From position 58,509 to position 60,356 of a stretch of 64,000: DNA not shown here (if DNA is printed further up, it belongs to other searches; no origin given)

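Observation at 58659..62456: Four-gene envelope glycan modification locus resembling the lipid A hexosamine pathway (lgmABCD / flmF2-naxD-flmK type)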

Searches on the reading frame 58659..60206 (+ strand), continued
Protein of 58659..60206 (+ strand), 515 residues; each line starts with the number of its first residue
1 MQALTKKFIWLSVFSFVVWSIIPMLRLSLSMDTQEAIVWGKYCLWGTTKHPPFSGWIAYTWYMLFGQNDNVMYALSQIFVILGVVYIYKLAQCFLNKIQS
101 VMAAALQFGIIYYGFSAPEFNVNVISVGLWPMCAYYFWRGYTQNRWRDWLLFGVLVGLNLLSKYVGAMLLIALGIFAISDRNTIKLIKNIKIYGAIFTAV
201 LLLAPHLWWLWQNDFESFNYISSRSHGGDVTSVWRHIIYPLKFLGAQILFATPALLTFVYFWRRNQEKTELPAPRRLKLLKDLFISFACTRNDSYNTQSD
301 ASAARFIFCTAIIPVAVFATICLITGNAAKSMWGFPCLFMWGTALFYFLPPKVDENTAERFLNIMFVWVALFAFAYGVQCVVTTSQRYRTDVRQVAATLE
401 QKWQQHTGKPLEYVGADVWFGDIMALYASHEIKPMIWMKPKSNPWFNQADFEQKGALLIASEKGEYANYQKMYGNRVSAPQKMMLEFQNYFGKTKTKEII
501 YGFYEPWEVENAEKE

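Call 36: get_annotated_region(hit=H1, flank=6000)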
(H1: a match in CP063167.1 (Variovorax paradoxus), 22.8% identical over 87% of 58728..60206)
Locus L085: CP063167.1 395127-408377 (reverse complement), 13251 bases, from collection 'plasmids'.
description: Variovorax paradoxus strain VAI-C plasmid unnamed, complete sequence
organism: Variovorax paradoxus (NCBI taxid 34073)
taxonomy: Bacteria; Pseudomonadota; Betaproteobacteria; Burkholderiales; Comamonadaceae; Variovorax; Variovorax paradoxus
host: -; source: -; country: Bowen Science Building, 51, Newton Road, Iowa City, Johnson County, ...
typing (MOB-suite, as given by PLSDB): non-mobilizable
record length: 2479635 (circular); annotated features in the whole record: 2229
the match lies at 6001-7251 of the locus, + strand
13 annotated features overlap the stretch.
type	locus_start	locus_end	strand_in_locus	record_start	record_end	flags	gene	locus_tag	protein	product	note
CDS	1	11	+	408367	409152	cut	-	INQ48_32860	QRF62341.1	ABC transporter ATP-binding protein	-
CDS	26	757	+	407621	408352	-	-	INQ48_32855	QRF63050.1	ABC transporter ATP-binding protein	-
CDS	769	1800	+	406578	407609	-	-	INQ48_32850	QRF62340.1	alpha/beta hydrolase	-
CDS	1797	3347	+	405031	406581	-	-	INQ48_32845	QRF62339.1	hypothetical protein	-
CDS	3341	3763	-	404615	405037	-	-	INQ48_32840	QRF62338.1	ester cyclase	-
CDS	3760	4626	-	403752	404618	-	-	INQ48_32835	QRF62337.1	ChbG/HpnK family deacetylase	-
CDS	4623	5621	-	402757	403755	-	-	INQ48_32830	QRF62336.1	glycosyltransferase family 2 protein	-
CDS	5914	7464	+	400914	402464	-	-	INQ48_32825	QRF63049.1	glycosyltransferase family 39 protein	-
CDS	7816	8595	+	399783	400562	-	-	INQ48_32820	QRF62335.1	sulfite exporter TauE/SafE family protein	-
CDS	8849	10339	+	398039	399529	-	-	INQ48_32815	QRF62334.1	AAA family ATPase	-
CDS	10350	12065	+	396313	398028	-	-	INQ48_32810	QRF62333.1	response regulator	-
CDS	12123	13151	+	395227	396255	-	-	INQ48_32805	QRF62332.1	AraC family transcriptional regulator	-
CDS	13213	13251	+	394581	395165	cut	-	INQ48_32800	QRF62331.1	carboxymuconolactone decarboxylase family protein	-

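Call 37: get_annotated_region(hit=H2, flank=6000)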
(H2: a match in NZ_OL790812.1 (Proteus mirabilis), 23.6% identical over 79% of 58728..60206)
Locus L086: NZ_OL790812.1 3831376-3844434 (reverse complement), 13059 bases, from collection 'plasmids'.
description: Proteus mirabilis strain H110 plasmid unnamed, complete sequence
organism: Proteus mirabilis (NCBI taxid 584)
taxonomy: Bacteria; Pseudomonadota; Gammaproteobacteria; Enterobacterales; Morganellaceae; Proteus; Proteus mirabilis
host: -; source: -; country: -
typing (MOB-suite, as given by PLSDB): mobilizable; relaxase MOBP
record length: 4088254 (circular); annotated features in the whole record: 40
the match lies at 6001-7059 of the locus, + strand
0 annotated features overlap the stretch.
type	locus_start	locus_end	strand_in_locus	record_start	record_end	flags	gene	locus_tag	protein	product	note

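Call 39: get_annotated_region(hit=H4, flank=6000)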
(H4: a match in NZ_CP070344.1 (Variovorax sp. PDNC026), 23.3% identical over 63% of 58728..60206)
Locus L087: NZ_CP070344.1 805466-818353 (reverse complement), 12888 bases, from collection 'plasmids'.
description: Variovorax sp. PDNC026 plasmid unnamed, complete sequence
organism: Variovorax sp. PDNC026 (NCBI taxid 2811425)
taxonomy: Bacteria; Pseudomonadota; Betaproteobacteria; Burkholderiales; Comamonadaceae; Variovorax; Variovorax sp. PDNC026
host: -; source: cell culture,Plastic debris in land/lake environment; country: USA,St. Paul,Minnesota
typing (MOB-suite, as given by PLSDB): non-mobilizable
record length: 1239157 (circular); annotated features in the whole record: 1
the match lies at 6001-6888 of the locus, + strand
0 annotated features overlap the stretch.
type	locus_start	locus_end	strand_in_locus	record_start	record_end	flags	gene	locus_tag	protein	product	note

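Call 40: get_annotated_region(hit=H5, flank=6000)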
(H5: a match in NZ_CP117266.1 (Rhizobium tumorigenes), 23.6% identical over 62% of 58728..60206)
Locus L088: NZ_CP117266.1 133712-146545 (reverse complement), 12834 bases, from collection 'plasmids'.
description: Rhizobium tumorigenes strain 932 plasmid unnamed3, complete sequence
organism: Rhizobium tumorigenes (NCBI taxid 2041385)
taxonomy: Bacteria; Pseudomonadota; Alphaproteobacteria; Hyphomicrobiales; Rhizobiaceae; Rhizobium; Rhizobium tumorigenes
host: -; source: Rubus sp.,pure bacterial culture,Aerial tumor; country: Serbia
typing (MOB-suite, as given by PLSDB): non-mobilizable
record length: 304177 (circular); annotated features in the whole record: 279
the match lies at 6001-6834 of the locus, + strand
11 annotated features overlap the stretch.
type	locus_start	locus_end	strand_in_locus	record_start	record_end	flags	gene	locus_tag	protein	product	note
CDS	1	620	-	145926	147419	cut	-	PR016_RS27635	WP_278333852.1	glycosyltransferase family 39 protein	-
CDS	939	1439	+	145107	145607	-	-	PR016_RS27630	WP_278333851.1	cytochrome b/b6 domain-containing protein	-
CDS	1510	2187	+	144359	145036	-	-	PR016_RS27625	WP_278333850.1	response regulator transcription factor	GO:0000160 - phosphorelay signal transduction system [Evidence IEA]; GO:0006355 - regulation of DNA-templated ...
CDS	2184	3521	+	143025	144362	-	-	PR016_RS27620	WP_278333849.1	ATP-binding protein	-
CDS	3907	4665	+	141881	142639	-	-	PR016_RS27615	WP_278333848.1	phosphatase PAP2 family protein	-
CDS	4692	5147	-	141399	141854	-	-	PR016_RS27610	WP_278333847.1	response regulator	GO:0000160 - phosphorelay signal transduction system [Evidence IEA]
CDS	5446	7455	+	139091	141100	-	-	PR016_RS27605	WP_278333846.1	glycosyltransferase family 39 protein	-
CDS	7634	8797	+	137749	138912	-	-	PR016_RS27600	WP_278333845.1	glycosyltransferase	-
CDS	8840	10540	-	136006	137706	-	-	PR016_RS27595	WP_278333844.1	ABC transporter ATP-binding protein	-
CDS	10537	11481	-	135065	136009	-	-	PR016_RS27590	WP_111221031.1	acetamidase/formamidase family protein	-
CDS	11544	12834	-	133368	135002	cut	-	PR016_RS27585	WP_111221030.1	ABC transporter substrate-binding protein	-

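Call 41: get_annotated_region(hit=H6, flank=6000)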
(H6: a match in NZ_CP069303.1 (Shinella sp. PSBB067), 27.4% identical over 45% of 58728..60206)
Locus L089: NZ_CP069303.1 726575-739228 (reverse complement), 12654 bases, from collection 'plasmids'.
description: Shinella sp. PSBB067 plasmid unnamed1, complete sequence
organism: Shinella sp. PSBB067 (NCBI taxid 2715959)
taxonomy: Bacteria; Pseudomonadota; Alphaproteobacteria; Hyphomicrobiales; Rhizobiaceae; Shinella; Shinella sp. PSBB067
host: -; source: monoisolate,Minnesota; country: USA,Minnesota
typing (MOB-suite, as given by PLSDB): non-mobilizable; mating-pair formation MPF_T
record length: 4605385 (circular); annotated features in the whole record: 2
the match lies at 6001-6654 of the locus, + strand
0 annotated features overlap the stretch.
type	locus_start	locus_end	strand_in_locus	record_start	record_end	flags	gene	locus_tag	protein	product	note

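Call 42: get_annotated_region(hit=H7, flank=6000)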
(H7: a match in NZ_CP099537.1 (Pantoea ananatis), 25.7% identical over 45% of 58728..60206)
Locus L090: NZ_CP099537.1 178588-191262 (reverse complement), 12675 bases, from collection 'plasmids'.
description: Pantoea ananatis strain JT1-188 plasmid unnamed2
organism: Pantoea ananatis (NCBI taxid 553)
taxonomy: Bacteria; Pseudomonadota; Gammaproteobacteria; Enterobacterales; Erwiniaceae; Pantoea; Pantoea ananatis
host: -; source: Oryza sativa,cell culture; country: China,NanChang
typing (MOB-suite, as given by PLSDB): conjugative; replicon rep_cluster_1441; relaxase MOBF; mating-pair formation MPF_F
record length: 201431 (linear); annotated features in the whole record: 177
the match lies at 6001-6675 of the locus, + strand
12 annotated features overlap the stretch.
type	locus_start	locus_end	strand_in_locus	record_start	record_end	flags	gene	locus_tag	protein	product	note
CDS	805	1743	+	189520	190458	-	-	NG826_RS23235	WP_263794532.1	LysR family transcriptional regulator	GO:0006355 - regulation of DNA-templated transcription [Evidence IEA]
CDS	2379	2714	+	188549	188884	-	-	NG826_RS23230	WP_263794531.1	hypothetical protein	-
CDS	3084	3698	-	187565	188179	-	-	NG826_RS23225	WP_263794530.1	DsbA family protein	-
CDS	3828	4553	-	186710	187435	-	-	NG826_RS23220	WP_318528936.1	phosphatase PAP2 family protein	-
CDS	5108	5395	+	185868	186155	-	-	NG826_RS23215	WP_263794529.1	Bor family protein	-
CDS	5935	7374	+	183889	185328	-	-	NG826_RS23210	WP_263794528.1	glycosyltransferase family 39 protein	-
CDS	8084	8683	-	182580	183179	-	-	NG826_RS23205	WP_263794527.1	Ail/Lom family outer membrane beta-barrel protein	-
CDS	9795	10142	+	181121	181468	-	-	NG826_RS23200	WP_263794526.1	hypothetical protein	-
CDS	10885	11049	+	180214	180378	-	-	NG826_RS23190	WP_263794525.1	hypothetical protein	-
CDS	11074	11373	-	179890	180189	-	-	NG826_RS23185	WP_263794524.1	hypothetical protein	-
CDS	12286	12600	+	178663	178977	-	-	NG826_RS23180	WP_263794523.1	Bor family protein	-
CDS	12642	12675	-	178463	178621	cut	-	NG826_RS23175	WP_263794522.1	transposase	-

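Call 59: search_protein_representatives(alignment_id=A1)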
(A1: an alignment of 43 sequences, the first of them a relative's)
Query: 43 sequences, 487 profile positions. Proteins with E-value up to 0.001 (for the whole library): 7936; up to 1e-10: 3163; up to 1e-30: 1157. The best 150 are listed.
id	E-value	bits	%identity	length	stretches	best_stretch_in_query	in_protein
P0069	1.9e-219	745.9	-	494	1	4-486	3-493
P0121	5.9e-182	622.2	-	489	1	4-486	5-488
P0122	2.7e-168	577.2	-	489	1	5-481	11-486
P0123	5.2e-152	523.5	-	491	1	4-482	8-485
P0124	1.7e-150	518.5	-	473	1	3-479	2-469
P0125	4.1e-149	513.9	-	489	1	4-478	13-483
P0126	2.9e-147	507.8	-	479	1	3-479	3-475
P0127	6.9e-144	496.7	-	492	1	4-477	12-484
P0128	4.9e-141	487.3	-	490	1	6-482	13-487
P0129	1.3e-138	479.3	-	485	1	7-480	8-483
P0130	1.4e-135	469.3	-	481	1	4-483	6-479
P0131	2.9e-132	458.4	-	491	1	7-481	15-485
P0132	8.1e-130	450.3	-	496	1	4-483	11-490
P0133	4.4e-124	431.4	-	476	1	5-481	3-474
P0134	8.8e-123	427.1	-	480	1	8-437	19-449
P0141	3.1e-106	372.5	-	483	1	3-477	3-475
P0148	7.9e-103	361.3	-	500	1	5-481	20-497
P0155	1.6e-97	343.8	-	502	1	3-480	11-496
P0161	2.0e-94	333.6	-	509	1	8-433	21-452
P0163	5.7e-94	332.1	-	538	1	11-436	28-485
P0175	7.3e-92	325.1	-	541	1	3-440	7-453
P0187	6.6e-87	308.8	-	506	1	9-440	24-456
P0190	2.9e-86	306.6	-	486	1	6-435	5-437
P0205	1.5e-82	294.3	-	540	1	4-439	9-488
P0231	7.1e-78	279.0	-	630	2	5-323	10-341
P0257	6.6e-76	272.5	-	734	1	8-437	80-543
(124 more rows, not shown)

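Call 60: list_cluster_members(proteins=[P0133, P0141, P0148, P0155, P0163, P0175, P0190, P0205, P0231, P0257])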
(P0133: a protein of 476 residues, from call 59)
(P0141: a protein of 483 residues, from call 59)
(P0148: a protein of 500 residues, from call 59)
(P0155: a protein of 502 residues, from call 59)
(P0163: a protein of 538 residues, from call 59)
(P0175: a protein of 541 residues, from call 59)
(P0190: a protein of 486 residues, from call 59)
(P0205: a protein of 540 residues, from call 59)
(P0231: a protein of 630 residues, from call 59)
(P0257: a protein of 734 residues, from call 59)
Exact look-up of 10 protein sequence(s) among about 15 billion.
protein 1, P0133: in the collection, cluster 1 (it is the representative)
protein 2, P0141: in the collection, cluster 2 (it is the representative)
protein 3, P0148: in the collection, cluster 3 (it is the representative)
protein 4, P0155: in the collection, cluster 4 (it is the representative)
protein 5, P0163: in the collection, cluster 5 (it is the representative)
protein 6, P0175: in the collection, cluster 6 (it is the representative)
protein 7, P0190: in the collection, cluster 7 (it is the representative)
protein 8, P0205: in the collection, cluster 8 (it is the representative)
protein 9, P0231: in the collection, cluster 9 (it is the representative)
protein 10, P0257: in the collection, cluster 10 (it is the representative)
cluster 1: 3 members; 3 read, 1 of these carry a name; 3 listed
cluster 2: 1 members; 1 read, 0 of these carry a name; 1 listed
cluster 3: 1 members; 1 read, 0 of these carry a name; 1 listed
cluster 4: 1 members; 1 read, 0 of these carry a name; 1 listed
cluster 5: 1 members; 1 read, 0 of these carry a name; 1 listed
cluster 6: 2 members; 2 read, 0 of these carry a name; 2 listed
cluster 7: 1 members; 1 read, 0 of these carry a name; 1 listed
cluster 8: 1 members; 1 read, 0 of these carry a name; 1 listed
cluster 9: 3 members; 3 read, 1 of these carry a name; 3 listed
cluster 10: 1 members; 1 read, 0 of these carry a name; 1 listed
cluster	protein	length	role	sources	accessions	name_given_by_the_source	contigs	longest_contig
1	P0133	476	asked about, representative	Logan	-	-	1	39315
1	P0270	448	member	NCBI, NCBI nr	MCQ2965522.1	MAG: glycosyltransferase family 39 protein [Alphaproteobacteria bacterium] | glycosyltransferase family 39 protein [Alphaproteobacteria bacterium]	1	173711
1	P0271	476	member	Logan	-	-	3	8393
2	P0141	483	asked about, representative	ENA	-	-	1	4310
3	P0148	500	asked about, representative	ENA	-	-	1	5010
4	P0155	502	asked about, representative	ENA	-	-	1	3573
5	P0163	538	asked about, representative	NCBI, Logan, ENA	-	-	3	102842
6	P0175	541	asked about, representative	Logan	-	-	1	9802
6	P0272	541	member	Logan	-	-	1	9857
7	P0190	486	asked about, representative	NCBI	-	-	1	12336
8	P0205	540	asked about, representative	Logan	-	-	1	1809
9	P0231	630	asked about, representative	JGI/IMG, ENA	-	hypothetical protein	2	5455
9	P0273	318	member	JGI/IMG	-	-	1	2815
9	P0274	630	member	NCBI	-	-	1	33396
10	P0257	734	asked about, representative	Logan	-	-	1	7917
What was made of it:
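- Tried and rejected: (6) list_cluster_members on 10 distant representatives gave almost no names (call 60).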

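Call 62: find_homologous_proteins(query=A2, max_evalue=1e-10)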
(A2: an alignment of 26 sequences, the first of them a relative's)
Query A2 (26 sequences) (538 aa, profile of the alignment): 6585 proteins with E <= 1e-10 among 8000 candidates; the best 120 are listed.
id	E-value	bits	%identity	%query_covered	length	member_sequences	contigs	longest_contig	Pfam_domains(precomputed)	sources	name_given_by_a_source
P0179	1.9e-177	609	46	95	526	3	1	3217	PF13231.13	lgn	-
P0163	5.5e-176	604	100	100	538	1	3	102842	PF13231.13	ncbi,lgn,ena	-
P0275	1.6e-175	603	45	95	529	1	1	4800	PF13231.13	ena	-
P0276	1.9e-174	599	35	96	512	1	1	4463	PF13231.13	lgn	-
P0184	5.4e-172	591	40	95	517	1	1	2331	PF13231.13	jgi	jgi:4-amino-4-deoxy-L-arabinose transferase-like glycosyltransferase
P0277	5.3e-170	584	38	86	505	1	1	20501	PF13231.13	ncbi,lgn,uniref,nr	ncbi:glycosyltransferase family 39 protein [Solemya velesiana gill symbiont]|uniref:Glycosyltransfer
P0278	1.1e-169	583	38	96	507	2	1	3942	PF13231.13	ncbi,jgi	-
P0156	3.6e-169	582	40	81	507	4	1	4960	PF13231.13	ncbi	-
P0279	5.7e-168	578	70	98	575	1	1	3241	PF13231.13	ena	-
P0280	8.0e-168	577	41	96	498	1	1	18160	PF13231.13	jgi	-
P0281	9.1e-168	577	38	96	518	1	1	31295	PF13231.13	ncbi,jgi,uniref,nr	ncbi:glycosyltransferase family 39 protein [Arenibaculum sp.]|jgi:4-amino-4-deoxy-L-arabinose transf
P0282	1.2e-167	577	38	92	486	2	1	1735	PF13231.13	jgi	jgi:4-amino-4-deoxy-L-arabinose transferase-like glycosyltransferase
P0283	2.0e-165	569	38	95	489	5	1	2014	PF13231.13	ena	-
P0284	2.4e-165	569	39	96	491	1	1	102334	PF13231.13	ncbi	-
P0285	1.8e-164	566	39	86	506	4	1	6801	PF13231.13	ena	-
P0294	2.8e-159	549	38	86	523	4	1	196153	PF13231.13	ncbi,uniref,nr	ncbi:glycosyltransferase family 39 protein [Desulfatitalea alkaliphila]|uniref:Glycosyltransferase f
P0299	1.5e-158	547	39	96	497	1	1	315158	PF13231.13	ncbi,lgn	-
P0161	8.5e-155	534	39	83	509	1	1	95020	PF13231.13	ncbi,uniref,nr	ncbi:glycosyltransferase family 39 protein [Sedimenticola hydrogenitrophicus]|uniref:glycosyltransfe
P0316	9.1e-152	524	-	-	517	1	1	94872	PF13231.13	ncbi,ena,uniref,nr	ncbi:glycosyltransferase family 39 protein [uncultured Cohaesibacter sp.]|uniref:glycosyltransferase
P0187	1.7e-144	500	44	87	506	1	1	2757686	PF13231.13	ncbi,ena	-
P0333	1.0e-142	494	35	88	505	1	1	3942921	PF13231.13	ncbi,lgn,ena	-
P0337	1.1e-141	491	35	88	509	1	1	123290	PF13231.13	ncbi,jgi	ncbi:MAG: glycosyltransferase family 39 protein [Rhizomicrobium sp.]|jgi:hypothetical protein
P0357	3.6e-136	473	37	96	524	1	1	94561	PF13231.13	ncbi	ncbi:MAG: glycosyltransferase family 39 protein [Planctomycetota bacterium]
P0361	3.1e-134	466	37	94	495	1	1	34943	PF13231.13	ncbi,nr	ncbi:MAG: glycosyltransferase family 39 protein [Pontiellaceae bacterium]|nr:glycosyltransferase fam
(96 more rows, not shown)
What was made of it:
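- All named members of the wider GT-C family come from diderm phyla (call 62).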

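Call 63: find_encoding_contigs(protein=P0294, flank=7000, max_places=1)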
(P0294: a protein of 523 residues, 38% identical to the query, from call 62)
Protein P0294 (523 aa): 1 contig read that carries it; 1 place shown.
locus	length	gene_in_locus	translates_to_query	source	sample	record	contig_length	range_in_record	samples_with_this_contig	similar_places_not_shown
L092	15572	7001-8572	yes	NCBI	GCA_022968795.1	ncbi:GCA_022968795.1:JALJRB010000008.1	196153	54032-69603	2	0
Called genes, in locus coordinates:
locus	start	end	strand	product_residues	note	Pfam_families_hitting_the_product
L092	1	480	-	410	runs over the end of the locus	PF00180:Iso_dh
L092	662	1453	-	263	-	PF08032:SpoU_sub_bind, PF00588:SpoU_methylase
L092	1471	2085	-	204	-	PF00625:Guanylate_kin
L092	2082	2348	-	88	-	PF04025:RemA-like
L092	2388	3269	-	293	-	PF03755:YicC-like_N, PF08340:YicC-like_C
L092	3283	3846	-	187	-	PF14385:DUF4416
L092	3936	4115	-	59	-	PF03966:Trm112p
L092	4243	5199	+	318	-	PF01073:3Beta_HSD, PF01370:Epimerase, PF02719:Polysacc_synt_2 (faint), PF04321:RmlD_sub_bind, PF07993:NAD_binding_4 (faint), PF16363:GDP_Man_Dehyd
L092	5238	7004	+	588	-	PF00664:ABC_membrane, PF02463:SMC_N (weak), PF00005:ABC_tran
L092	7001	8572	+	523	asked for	PF13231:PMT_2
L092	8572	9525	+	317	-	PF00535:Glycos_transf_2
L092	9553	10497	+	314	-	PF03279:Lip_A_acyltrans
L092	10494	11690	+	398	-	PF13439:Glyco_transf_4, PF13579:Glyco_trans_4_4 (weak), PF20706:GT4-conflict (weak), PF00534:Glycos_transf_1, PF13692:Glyco_trans_1_4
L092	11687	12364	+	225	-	PF01569:PAP2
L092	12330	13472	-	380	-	PF04932:Wzy_C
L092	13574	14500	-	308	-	PF00535:Glycos_transf_2, PF10111:Glyco_tranf_2_2, PF13641:Glyco_tranf_2_3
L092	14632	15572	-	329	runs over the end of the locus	PF06258:Mito_fiss_Elm1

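Call 64: find_encoding_contigs(protein=P0161, flank=7000, max_places=1)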
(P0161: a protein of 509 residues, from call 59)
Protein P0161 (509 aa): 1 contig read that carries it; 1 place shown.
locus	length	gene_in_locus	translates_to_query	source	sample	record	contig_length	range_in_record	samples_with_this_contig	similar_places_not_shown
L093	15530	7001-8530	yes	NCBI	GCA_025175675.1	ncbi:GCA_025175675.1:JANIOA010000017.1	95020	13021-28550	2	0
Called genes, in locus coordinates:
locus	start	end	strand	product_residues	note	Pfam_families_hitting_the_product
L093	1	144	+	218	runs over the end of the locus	-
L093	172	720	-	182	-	PF00293:NUDIX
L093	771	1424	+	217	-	PF00702:Hydrolase, PF12710:HAD, PF13419:HAD_2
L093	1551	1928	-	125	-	PF03692:CxxCxxCC (weak)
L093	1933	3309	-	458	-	PF00270:DEAD, PF04851:ResIII (weak), PF00271:Helicase_C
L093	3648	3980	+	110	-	PF00085:Thioredoxin, PF13098:Thioredoxin_2 (weak)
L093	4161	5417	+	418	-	PF07498:Rho_N, PF07497:Rho_RNA_bind, PF00006:ATP-synt_ab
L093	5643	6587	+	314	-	PF00535:Glycos_transf_2, PF13641:Glyco_tranf_2_3 (faint)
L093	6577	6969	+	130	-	PF04138:GtrA_DPMS_TM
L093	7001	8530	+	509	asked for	PF13231:PMT_2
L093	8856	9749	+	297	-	PF00483:NTP_transferase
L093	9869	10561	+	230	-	PF00483:NTP_transferase, PF12804:NTP_transf_3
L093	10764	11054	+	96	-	PF00166:Cpn10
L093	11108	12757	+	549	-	-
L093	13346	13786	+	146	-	-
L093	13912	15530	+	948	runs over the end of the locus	PF03710:GlnE, PF08335:GlnD_UR_UTase, PF03710:GlnE, PF08335:GlnD_UR_UTase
